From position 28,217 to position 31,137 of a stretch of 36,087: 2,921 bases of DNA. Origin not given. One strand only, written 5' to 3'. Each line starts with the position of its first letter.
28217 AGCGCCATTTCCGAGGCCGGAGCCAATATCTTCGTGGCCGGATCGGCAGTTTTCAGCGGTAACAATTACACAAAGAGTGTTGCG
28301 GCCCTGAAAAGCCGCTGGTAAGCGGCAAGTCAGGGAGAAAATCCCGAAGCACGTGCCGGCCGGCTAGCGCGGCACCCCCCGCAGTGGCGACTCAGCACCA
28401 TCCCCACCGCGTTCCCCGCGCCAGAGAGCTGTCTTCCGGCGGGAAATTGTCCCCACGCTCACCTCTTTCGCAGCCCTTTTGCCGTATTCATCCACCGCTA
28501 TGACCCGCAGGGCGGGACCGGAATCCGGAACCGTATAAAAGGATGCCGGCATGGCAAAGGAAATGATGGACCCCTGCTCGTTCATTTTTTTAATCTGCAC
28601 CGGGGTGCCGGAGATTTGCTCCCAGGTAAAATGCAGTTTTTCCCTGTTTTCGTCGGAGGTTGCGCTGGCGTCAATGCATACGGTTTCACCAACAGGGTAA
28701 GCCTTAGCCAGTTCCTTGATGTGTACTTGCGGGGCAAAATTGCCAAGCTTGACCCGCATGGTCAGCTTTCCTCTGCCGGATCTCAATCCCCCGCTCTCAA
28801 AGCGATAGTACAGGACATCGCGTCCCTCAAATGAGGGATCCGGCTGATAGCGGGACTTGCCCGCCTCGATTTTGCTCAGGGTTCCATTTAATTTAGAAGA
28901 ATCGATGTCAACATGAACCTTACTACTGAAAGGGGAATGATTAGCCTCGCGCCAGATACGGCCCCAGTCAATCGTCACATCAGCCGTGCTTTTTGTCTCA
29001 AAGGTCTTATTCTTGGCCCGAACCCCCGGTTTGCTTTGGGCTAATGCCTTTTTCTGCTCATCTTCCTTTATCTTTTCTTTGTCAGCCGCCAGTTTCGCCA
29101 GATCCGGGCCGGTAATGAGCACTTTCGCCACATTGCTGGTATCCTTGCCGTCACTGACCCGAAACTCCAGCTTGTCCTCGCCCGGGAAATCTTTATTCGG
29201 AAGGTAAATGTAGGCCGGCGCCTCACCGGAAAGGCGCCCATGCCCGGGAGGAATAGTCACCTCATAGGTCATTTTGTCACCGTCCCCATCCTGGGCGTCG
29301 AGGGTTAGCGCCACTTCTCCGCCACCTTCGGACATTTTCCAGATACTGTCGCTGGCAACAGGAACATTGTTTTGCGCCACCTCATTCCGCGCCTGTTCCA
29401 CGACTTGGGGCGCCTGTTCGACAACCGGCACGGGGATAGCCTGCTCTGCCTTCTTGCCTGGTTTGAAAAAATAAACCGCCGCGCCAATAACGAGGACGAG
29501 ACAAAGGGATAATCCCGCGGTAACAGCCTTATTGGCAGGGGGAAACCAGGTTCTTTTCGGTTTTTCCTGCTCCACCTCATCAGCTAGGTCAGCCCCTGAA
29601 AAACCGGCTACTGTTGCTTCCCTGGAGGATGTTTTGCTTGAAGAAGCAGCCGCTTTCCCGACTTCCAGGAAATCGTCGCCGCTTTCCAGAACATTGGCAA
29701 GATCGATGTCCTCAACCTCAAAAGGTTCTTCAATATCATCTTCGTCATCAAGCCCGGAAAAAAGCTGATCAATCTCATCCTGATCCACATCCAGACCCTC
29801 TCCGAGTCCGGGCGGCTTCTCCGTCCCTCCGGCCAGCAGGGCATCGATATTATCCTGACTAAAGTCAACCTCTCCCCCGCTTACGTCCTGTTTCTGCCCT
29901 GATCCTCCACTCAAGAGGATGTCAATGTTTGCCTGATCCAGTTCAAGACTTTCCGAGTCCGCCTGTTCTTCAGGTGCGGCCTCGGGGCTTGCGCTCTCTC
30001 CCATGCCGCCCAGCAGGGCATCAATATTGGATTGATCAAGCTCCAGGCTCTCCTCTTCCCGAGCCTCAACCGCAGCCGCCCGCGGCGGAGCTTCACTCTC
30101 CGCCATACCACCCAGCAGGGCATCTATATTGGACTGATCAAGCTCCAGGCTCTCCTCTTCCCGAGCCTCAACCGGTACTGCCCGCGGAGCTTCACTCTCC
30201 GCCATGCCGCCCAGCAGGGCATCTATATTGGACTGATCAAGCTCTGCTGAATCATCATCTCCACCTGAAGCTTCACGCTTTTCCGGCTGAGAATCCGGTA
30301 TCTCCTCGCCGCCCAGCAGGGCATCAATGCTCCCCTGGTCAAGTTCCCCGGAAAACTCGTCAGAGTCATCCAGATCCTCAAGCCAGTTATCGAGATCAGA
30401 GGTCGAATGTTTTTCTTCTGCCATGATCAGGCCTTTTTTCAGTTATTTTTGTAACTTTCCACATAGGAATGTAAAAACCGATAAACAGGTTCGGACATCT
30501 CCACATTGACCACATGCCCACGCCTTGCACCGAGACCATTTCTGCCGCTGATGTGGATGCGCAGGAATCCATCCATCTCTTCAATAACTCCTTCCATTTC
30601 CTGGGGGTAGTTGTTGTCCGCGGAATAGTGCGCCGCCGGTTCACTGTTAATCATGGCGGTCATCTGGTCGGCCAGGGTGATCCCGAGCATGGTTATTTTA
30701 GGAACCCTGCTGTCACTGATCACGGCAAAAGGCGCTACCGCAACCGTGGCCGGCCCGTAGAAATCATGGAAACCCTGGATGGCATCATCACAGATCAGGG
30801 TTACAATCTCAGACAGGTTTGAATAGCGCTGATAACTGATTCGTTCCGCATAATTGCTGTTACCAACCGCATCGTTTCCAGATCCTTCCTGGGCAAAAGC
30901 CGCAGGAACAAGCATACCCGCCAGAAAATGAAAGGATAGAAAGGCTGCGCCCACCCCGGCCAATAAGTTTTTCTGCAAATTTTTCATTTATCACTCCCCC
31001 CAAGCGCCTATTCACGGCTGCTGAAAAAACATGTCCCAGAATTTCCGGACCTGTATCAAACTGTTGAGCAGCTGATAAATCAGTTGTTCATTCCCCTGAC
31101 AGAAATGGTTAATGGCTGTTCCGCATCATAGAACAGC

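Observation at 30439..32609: Three tandem LpoB/FlgO-fold periplasmic paralogs co-operonic with the repeat protein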

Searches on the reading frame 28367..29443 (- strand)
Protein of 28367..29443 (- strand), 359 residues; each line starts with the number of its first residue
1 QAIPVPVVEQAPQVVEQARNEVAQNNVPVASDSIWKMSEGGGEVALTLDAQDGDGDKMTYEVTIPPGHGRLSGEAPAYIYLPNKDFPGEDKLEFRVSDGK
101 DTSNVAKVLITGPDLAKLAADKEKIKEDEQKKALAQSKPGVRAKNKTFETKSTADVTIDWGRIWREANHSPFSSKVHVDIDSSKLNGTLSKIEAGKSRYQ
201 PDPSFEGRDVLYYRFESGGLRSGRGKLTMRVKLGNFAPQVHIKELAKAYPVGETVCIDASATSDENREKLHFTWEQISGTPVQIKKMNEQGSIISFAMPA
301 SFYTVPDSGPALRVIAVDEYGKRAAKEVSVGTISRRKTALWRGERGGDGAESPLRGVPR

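Call 57: search_solved_structures(query=window:28367-29443:-, max_evalue=1, show_alignments=0)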
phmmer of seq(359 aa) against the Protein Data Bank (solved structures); distinct sequences matched with E-value up to 1: 1.
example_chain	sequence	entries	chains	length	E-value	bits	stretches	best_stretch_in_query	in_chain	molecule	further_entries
3men_A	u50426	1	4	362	0.18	14.2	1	14-84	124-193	Acetylpolyamine aminohydrolase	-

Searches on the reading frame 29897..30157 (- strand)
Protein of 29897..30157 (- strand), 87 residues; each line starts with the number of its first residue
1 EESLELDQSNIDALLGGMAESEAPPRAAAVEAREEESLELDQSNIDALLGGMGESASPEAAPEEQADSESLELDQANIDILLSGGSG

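Call 56: search_solved_structures(query=window:29897-30157:-, max_evalue=10, show_alignments=5)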
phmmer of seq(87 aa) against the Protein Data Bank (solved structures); distinct sequences matched with E-value up to 10: 6.
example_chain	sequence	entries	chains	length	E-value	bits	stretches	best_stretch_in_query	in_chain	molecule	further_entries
6ttp_A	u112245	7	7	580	1.3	13.2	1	7-63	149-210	N6-adenosine-methyltransferase catalytic subunit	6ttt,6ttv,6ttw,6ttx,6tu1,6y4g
5vr3_A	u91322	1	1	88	1.3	13.2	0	3-53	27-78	BRAF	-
5tey_A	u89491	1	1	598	1.4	13.2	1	7-63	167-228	N6-adenosine-methyltransferase 70 kDa subunit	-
8umt_A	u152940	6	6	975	2.8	12.2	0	25-64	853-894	Chromosome transmission fidelity protein 18 homolog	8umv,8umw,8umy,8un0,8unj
8umu_A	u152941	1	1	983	2.8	12.2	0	25-64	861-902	Chromosome transmission fidelity protein 18 homolog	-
8zwo_A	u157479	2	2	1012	3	12.1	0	25-64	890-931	Chromosome transmission fidelity protein 18 homolog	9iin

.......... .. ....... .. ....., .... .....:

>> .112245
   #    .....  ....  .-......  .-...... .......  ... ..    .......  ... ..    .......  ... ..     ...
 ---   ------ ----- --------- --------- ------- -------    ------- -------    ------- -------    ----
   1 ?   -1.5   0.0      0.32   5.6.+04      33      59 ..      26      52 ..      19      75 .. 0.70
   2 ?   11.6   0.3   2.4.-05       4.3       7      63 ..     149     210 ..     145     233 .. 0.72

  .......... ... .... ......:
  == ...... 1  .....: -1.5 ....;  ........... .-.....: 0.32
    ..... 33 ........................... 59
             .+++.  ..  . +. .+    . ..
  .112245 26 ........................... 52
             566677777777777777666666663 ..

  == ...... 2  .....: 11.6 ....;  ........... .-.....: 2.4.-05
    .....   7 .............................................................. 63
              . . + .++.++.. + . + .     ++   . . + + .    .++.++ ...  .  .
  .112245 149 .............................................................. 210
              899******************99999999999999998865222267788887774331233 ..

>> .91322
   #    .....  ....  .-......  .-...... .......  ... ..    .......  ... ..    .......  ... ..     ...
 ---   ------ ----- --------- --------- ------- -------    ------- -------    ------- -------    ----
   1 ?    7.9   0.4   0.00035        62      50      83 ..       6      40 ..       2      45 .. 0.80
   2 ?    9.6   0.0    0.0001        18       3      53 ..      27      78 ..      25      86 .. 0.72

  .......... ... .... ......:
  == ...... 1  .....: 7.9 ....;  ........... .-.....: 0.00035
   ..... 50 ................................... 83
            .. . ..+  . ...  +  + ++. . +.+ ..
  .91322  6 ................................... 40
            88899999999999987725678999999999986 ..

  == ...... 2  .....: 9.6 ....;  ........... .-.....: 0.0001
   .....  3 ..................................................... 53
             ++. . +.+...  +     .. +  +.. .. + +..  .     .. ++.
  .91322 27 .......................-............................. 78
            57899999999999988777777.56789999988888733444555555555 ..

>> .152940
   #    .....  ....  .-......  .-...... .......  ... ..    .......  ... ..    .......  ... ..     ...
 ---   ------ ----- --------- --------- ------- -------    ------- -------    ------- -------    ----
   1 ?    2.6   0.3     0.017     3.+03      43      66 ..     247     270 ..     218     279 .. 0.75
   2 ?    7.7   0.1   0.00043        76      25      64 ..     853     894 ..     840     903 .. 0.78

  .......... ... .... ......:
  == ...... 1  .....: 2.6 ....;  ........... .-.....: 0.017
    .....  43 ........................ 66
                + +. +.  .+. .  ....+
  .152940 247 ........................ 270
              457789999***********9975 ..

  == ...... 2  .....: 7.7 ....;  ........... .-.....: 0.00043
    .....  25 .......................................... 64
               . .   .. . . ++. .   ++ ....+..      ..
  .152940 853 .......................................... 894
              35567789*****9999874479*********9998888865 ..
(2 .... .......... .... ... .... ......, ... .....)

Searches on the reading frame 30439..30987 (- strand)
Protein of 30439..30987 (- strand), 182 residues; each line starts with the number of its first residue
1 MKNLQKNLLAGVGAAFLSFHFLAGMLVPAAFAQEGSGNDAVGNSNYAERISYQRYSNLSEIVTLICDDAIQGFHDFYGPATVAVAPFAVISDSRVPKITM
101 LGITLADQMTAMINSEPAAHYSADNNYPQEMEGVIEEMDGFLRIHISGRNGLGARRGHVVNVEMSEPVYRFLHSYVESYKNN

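Call 3: search_protein_families(library=pfam, proteins=[window:30439-30987:-], max_evalue=1)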
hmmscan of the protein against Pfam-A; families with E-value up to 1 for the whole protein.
window:30439-30987:- (182 aa): 0 families

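Call 4: search_protein_families(library=ncbifam, proteins=[window:30439-30987:-], max_evalue=1)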
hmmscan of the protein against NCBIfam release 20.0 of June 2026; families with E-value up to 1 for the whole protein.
window:30439-30987:- (182 aa): 0 families

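Call 10: find_homologous_proteins(query=window:30439-30987:-)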
Query window:30439-30987:- (182 aa): 78 proteins with E <= 0.001 among 369 candidates.
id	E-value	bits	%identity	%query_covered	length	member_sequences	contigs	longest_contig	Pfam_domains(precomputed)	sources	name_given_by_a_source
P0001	1.2e-115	401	100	100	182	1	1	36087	-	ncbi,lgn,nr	ncbi:MAG: hypothetical protein HY885_18600 [Deltaproteobacteria bacterium]|nr:hypothetical protein [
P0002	7.8e-70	252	66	100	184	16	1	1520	-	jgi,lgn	jgi:hypothetical protein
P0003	1.5e-67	245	67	100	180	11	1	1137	-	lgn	-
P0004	2.7e-67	244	62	100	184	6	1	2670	-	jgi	-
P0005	6.7e-67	243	66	100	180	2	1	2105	-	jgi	-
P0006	4.5e-65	237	64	100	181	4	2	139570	-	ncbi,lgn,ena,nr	ncbi:MAG: hypothetical protein KKA54_12470 [Proteobacteria bacterium]|nr:hypothetical protein [Pseud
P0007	8.1e-65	236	63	98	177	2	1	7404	-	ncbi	-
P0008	1.7e-64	235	64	95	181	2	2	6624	-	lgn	-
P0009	2.4e-64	234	62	100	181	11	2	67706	-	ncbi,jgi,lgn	ncbi:MAG: hypothetical protein AB1545_10820 [Thermodesulfobacteriota bacterium]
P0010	8.1e-64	233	62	98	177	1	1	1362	-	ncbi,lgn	-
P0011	1.3e-63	232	66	84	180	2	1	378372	-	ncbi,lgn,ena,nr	ncbi:MAG: hypothetical protein M0P70_01915 [Desulfobulbaceae bacterium]|nr:hypothetical protein [Des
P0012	5.0e-63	230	59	97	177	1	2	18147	-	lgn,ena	-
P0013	7.6e-63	229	60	99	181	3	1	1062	-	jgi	-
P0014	2.7e-62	228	65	95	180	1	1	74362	-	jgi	jgi:hypothetical protein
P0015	6.0e-62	227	61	96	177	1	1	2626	-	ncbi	-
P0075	1.4e-28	118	52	67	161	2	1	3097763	-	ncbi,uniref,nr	ncbi:hypothetical protein [Desulfurivibrio alkaliphilus]|uniref:hypothetical protein n=1 Tax=Desulfu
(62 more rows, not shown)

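Call 12: find_encoding_contigs(protein=P0075, flank=10000, max_places=2)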
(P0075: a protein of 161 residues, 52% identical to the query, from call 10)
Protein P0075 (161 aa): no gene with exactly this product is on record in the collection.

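Call 23: predict_structure(alignment_id=A1)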
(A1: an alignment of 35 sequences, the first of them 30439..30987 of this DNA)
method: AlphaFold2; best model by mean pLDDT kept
length: 182 residues; sequences in the alignment: 35
mean_pLDDT: 75.9   pTM: 0.62
mean pLDDT of the five models: 75.9, 75.6, 74.9, 73.5, 73.1
residues with pLDDT >= 90: 56; 70-90: 60; 50-70: 43; < 50: 23
segments of 3 or more residues with pLDDT < 50: 32-52
pLDDT, mean of each block of 10 residues (from residue 1): 56 70 61 45 43 63 89 90 93 78 93 76 74 93 94 93 87 74 48
secondary structure, 60 per line:
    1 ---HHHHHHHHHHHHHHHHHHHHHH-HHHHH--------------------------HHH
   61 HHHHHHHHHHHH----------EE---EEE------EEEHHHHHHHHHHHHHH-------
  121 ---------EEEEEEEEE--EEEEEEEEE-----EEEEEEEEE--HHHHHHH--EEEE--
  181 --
elements in order: H4-25 H27-31 H58-72 E88-90 E97-99 H100-113 E130-138 E141-149 E155-163 H166-172 E175-178

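Call 30: fold_search(model_id=the predicted structure, library=pdb)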
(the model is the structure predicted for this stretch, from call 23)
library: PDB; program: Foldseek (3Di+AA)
matches with E <= 10: 1216; with E <= 0.001: 0
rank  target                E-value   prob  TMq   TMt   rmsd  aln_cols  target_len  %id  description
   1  6rgz_A                3.8e-03  0.92  0.21  0.18   9.5        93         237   17  Revisiting pH-gated conformational switch. Complex HK853-RR468 pH 6.5 (released 2020-02-19)
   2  4jas_A                5.9e-03  0.89  0.21  0.17   9.6        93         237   16  Structural basis of a rationally rewired protein-protein interface (HK853mutant A268V, A271G, T275M, V294T and D297E a (released 2013-09-04)
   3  2pnr_A                9.2e-03  0.63  0.21  0.12   9.3        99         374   14  Crystal Structure of the asymmetric Pdk3-l2 Complex (released 2007-08-21)
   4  6rfv_A                9.8e-03  0.87  0.22  0.18   9.3        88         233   15  Revisiting pH-gated conformational switch. Complex HK853-RR468 pH 7 (released 2020-02-19)
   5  2bu2                  1.1e-02  0.82  0.24  0.15   8.5        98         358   16  crystal structures of human pyruvate dehydrogenase kinase 2 containing physiological and synthetic ligands (released 2006-02-02)
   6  6lin_D                1.1e-02  0.75  0.23  0.14   8.8        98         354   17  Crystal structure of human PDK2 complexed with GM10030 (released 2020-09-30)
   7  4jau                  1.2e-02  0.82  0.21  0.18   9.5        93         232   17  Structural basis of a rationally rewired protein-protein interface (HK853mutant A268V, A271G, T275M, V294T and D297E) (released 2013-09-04)
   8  9m3r                  1.2e-02  0.75  0.22  0.13   9.2       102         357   17  Crystal structure of human pyruvate dehydrogenase kinase isoform 1 in complex with ATP competitive inhibitor 29 (released 2025-06-25)
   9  5uht_A                1.2e-02  0.72  0.22  0.18   9.6       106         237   19  Structure of the Thermotoga maritima HK853-BeF3-RR468 complex at pH 5.0 (released 2017-12-27)
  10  7vbx                  1.2e-02  0.63  0.22  0.14   9.0        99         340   17  Crystal structure of human pyruvate dehydrogenase kinase 2 in complex with compound 20 (released 2022-02-16)
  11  3a0z_A                1.3e-02  0.75  0.20  0.23  10.2        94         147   12  Catalytic domain of histidine kinase ThkA (TM1359) (nucleotide free form 4: isopropanol, orthorombic) (released 2009-10-20)
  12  9m3t                  1.3e-02  0.54  0.21  0.13   9.3       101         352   17  Crystal structure of human pyruvate dehydrogenase kinase isoform 2 in complex with ATP competitive inhibitor 22 (released 2025-06-11)
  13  6rh0_B                1.3e-02  0.82  0.21  0.17   9.3        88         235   16  Revisiting pH-gated conformational switch. Complex HK853-RR468 pH 5.5 (released 2020-02-19)
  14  6lio_B                1.3e-02  0.69  0.22  0.13   9.3        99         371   17  Crystal structure of human PDK2 complexed with GM67520 (released 2020-09-30)
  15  6lio_A                1.3e-02  0.63  0.22  0.13   9.2        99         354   14  Crystal structure of human PDK2 complexed with GM67520 (released 2020-09-30)
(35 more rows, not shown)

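Call 39: search_protein_representatives(alignment_id=A1)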
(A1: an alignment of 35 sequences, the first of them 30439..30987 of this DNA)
Query: 35 sequences, 178 profile positions. Proteins with E-value up to 0.001 (for the whole library): 50; up to 1e-10: 48; up to 1e-30: 40. The best 50 are listed.
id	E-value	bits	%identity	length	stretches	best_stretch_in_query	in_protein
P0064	3.6e-74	264.6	-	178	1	1-178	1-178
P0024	1.8e-73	262.3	-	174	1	10-177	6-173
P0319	1.2e-57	210.8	-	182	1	27-177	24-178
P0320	4.0e-56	205.8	-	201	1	38-175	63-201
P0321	3.8e-55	202.6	-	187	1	26-175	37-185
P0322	1.9e-54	200.3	-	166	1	45-175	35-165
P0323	7.5e-54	198.4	-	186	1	46-176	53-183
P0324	1.0e-53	197.9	-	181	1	17-175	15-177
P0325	1.8e-53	197.2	-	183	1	11-175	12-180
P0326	2.5e-52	193.4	-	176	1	9-173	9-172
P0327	2.8e-52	193.3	-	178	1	11-175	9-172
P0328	4.9e-51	189.2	-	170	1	18-175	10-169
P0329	8.1e-51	188.5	-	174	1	20-176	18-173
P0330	9.4e-51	188.3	-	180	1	13-176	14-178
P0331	1.4e-49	184.5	-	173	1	13-175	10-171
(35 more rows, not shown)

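Call 78: search_solved_structures(query=A1, max_evalue=10, show_alignments=2)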
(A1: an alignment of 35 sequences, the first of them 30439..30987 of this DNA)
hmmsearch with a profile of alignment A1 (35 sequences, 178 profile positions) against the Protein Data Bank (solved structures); distinct sequences matched with E-value up to 10: 1.
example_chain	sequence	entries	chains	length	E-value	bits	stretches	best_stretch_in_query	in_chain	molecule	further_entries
2r62_A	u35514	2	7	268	1.3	11.9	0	102-140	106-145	Cell division protease ftsH homolog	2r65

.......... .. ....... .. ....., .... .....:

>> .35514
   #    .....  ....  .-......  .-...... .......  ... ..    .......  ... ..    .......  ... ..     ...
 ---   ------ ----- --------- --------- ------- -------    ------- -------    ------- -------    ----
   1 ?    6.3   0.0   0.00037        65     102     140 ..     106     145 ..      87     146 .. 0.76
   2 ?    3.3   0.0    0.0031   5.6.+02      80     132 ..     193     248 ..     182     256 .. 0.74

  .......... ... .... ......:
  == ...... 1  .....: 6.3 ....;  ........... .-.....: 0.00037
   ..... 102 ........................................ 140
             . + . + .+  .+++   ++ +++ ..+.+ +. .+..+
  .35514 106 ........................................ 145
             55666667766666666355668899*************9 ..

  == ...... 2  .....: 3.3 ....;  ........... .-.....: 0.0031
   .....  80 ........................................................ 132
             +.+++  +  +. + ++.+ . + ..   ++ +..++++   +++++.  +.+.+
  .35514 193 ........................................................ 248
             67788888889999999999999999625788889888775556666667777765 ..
